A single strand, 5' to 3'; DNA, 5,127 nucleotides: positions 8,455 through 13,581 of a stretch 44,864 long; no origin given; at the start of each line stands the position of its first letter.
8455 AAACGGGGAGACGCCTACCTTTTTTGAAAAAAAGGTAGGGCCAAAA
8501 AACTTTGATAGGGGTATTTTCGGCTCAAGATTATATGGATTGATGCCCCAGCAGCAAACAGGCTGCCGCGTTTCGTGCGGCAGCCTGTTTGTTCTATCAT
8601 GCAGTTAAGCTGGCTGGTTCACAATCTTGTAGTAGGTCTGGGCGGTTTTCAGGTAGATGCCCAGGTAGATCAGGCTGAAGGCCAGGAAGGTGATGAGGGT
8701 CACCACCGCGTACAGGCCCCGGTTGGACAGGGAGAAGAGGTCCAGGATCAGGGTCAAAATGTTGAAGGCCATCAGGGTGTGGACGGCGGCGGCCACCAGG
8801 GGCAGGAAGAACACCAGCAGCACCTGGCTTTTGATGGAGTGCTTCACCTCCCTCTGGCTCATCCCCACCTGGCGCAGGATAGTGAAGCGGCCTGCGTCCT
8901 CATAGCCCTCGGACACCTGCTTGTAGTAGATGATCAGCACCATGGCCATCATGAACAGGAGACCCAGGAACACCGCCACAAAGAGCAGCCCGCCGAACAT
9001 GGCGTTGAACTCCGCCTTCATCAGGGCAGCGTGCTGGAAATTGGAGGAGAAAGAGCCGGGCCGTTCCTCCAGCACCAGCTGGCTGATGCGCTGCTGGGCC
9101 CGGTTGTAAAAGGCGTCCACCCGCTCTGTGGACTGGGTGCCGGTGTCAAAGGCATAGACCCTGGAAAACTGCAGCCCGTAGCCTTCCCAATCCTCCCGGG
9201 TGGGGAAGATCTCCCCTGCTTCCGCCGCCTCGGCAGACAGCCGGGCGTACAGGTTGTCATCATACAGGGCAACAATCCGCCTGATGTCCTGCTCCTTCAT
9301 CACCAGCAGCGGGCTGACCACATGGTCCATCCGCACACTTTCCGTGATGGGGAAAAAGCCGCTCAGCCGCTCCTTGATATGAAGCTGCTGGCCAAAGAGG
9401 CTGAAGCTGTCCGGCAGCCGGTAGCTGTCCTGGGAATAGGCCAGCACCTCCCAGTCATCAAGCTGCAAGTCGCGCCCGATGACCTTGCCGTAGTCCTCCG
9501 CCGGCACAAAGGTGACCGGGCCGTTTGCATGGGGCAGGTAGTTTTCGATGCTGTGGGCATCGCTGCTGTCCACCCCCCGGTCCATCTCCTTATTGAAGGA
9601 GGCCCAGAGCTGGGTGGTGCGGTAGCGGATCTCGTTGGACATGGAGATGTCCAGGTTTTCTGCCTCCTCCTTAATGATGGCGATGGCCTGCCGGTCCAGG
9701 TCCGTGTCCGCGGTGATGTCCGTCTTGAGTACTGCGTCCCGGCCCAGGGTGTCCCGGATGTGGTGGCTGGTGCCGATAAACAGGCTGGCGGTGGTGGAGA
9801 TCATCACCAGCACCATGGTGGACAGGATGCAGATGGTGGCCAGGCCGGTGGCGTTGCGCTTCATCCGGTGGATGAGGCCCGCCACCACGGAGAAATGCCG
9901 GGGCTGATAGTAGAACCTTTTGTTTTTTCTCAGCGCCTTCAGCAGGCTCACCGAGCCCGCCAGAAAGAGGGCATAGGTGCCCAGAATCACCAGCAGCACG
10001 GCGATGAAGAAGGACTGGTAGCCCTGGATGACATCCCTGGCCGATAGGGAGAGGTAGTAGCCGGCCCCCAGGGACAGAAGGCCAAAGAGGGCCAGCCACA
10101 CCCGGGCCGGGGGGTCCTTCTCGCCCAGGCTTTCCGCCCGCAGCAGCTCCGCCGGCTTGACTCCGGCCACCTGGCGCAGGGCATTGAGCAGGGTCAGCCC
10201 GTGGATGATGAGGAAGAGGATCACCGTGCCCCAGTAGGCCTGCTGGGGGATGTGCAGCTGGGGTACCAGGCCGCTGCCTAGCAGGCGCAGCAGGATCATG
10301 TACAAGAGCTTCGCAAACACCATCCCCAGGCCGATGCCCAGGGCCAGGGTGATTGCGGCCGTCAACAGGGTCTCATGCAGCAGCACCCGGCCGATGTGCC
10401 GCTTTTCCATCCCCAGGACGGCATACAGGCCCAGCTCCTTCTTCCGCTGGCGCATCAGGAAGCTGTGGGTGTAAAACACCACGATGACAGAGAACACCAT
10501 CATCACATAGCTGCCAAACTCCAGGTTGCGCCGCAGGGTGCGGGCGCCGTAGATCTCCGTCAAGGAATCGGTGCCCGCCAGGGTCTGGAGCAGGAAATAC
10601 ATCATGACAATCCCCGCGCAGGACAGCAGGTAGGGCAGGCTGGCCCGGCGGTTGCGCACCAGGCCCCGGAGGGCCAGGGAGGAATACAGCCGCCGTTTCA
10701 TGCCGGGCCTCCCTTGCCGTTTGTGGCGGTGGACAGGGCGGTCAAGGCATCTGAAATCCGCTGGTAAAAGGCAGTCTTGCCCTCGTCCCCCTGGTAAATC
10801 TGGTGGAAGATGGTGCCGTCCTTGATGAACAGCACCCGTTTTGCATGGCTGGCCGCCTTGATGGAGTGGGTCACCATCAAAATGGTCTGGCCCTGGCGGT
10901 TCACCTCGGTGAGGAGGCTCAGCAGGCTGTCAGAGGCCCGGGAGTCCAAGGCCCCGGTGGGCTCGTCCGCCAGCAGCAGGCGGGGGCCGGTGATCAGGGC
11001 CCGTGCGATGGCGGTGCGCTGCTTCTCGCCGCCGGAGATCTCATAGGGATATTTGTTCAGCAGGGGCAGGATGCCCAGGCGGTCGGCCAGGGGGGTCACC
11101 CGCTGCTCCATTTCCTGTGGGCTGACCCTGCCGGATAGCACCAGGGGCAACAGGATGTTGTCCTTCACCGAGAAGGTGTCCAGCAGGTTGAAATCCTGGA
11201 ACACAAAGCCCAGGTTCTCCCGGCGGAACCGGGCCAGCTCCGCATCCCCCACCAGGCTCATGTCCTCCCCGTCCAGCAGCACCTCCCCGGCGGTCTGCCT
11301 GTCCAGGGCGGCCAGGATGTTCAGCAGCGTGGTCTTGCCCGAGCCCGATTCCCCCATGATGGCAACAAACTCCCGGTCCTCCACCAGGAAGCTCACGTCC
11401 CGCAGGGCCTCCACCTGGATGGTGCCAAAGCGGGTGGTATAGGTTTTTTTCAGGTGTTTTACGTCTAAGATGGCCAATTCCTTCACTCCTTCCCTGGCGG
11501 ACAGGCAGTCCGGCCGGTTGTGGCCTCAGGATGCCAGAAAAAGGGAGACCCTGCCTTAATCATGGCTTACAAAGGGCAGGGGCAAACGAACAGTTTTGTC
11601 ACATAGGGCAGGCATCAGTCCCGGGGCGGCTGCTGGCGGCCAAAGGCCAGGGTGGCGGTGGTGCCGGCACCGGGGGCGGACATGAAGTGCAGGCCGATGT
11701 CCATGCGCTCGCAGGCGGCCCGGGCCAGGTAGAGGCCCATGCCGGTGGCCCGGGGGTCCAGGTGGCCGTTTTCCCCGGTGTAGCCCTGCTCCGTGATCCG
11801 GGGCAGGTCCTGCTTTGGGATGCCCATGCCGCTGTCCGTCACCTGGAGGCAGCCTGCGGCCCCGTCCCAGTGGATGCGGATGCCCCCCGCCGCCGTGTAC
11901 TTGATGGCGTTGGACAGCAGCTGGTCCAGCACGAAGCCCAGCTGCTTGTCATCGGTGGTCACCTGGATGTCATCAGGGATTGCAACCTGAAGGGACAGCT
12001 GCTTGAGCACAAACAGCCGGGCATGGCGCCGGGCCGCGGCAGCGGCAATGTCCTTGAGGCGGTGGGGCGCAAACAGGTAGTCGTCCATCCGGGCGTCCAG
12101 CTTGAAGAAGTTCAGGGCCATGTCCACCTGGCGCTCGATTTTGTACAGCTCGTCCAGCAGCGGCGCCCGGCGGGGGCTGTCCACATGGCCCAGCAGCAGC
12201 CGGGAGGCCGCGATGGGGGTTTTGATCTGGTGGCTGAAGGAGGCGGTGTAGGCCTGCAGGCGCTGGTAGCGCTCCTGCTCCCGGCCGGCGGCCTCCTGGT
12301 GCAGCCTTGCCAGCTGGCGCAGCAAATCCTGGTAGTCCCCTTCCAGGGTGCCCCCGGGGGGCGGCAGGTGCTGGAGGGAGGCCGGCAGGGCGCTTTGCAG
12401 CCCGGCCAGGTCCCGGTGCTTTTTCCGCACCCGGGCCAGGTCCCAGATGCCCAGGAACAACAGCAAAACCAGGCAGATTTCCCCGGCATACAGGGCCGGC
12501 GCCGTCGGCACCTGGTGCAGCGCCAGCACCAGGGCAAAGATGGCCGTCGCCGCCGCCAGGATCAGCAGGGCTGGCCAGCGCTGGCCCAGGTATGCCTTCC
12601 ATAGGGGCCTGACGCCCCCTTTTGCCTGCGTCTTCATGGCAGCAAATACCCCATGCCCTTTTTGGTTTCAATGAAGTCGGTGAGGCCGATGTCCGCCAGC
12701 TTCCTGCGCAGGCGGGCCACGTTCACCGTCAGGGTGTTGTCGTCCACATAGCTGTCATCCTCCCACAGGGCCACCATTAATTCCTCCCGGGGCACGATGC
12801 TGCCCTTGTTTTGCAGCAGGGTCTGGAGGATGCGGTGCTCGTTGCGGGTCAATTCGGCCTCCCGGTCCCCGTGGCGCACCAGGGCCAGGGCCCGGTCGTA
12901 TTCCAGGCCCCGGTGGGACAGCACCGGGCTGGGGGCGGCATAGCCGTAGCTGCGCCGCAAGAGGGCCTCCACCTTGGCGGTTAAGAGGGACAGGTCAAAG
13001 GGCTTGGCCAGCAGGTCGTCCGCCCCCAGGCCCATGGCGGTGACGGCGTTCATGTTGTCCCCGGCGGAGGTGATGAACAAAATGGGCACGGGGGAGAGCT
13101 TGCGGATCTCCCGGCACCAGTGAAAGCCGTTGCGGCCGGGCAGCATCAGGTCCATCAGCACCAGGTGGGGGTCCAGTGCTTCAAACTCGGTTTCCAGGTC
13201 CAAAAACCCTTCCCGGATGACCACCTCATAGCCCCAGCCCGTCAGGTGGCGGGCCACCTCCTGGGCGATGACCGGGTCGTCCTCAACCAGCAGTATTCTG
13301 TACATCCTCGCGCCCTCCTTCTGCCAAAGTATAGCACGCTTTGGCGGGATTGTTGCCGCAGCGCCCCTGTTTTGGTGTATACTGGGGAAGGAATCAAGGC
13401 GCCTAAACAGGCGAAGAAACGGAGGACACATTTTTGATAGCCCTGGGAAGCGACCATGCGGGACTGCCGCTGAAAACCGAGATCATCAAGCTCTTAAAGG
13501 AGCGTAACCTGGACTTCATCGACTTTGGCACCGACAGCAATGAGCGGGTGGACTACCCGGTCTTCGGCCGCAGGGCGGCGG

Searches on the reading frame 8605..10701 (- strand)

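Call 46: search_protein_families(library=pfam, proteins=[window:8605-10701:-], max_evalue=0.0001)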
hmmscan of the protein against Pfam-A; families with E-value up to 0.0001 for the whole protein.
window:8605-10701:- (698 aa): 1 family
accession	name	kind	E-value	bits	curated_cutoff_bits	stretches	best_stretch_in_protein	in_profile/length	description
PF02687.27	FtsX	-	3.4e-16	59.8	25.5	1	64-177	4-114/120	FtsX-like permease C-terminal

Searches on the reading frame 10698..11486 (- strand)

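Call 46: search_protein_families(library=pfam, proteins=[window:10698-11486:-], max_evalue=0.0001)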
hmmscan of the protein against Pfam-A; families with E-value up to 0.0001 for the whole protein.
window:10698-11486:- (262 aa): 4 families
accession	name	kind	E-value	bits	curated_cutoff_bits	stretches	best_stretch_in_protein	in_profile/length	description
PF00005.33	ABC_tran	-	4.9e-34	118.3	25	1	28-177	1-136/137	ABC transporter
PF13304.12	AAA_21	-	4.6e-06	27.3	27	0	40-82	1-53/304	AAA domain, putative AbiEii toxin, Type IV TA system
PF02463.25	SMC_N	-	6.8e-05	22.8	40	0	37-219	23-209/220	RecF/RecN/SMC N terminal domain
PF20720.3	nSTAND3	-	9.3e-05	22.6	27.2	0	25-60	4-39/155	Novel STAND NTPase 3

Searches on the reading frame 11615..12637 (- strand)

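Call 46: search_protein_families(library=pfam, proteins=[window:11615-12637:-], max_evalue=0.0001)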
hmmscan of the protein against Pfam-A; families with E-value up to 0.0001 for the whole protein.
window:11615-12637:- (340 aa): 1 family
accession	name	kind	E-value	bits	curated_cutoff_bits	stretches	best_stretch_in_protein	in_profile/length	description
PF02518.31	HATPase_c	-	7.9e-18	65.4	26.4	1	229-332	2-107/111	Histidine kinase-, DNA gyrase B-, and HSP90-like ATPase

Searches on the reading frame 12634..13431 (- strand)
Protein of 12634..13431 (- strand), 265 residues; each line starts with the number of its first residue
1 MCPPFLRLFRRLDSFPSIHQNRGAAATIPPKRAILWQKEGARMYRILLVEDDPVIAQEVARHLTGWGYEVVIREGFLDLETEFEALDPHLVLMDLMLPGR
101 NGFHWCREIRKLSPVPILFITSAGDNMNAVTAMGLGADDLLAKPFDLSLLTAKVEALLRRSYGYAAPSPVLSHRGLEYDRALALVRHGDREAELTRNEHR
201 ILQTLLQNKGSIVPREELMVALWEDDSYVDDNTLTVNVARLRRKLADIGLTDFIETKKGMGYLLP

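Call 8: search_protein_families(library=pfam, proteins=[window:12634-13431:-], max_evalue=0.001)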
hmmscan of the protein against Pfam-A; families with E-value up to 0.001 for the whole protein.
window:12634-13431:- (265 aa): 2 families
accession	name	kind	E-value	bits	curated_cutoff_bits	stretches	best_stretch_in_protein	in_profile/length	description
PF00486.34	Trans_reg_C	-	1.9e-23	82.7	26.2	1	190-264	2-77/77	Transcriptional regulatory protein, C terminal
PF00072.30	Response_reg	-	1.6e-22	80.2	30.2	1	46-154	1-110/111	Response regulator receiver domain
